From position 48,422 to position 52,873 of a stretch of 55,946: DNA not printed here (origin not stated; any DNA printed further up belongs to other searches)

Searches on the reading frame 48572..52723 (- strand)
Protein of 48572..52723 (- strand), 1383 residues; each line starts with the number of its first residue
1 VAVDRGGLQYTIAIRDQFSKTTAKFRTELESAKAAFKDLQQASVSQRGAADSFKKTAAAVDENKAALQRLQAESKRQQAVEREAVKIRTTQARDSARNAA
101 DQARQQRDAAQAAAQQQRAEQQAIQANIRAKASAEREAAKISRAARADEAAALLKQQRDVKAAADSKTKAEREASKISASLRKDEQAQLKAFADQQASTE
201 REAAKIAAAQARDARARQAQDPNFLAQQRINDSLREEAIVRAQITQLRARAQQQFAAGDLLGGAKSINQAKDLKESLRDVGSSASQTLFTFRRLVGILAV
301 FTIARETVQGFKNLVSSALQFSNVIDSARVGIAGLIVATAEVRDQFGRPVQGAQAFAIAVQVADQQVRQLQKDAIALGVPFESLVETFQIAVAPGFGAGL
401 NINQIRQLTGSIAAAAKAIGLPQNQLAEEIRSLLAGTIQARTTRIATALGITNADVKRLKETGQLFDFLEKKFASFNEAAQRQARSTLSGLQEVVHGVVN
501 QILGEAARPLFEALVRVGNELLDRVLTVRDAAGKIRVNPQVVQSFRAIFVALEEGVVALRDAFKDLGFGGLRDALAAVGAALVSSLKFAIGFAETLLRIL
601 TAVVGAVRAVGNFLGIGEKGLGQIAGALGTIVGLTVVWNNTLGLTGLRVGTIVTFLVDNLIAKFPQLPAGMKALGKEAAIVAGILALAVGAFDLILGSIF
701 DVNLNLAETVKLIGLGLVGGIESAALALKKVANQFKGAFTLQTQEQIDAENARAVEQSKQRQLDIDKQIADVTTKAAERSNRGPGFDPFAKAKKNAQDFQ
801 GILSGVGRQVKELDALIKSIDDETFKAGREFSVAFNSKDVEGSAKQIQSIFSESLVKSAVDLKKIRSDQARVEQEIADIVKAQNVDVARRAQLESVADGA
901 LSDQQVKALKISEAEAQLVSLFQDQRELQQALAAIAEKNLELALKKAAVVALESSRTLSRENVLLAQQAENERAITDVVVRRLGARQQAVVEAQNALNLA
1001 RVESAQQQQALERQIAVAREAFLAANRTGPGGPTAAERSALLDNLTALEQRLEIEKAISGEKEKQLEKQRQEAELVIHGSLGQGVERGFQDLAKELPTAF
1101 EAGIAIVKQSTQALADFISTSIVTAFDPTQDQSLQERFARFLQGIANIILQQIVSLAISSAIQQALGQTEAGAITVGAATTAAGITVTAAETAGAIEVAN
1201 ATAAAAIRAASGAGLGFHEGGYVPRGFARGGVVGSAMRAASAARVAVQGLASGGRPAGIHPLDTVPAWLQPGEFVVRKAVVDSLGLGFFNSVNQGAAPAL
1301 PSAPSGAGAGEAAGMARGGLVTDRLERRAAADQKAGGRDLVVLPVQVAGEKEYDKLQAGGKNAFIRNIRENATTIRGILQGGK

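Call 14: search_protein_families(library=phrogs, proteins=[window:48572-52723:-], max_evalue=0.001)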
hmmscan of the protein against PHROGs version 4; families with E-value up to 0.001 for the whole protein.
window:48572-52723:- (1383 aa): 1 family
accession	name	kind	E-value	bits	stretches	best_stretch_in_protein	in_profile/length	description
phrog_13338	-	unknown function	3.6e-08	33.1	1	637-1380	210-903/903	-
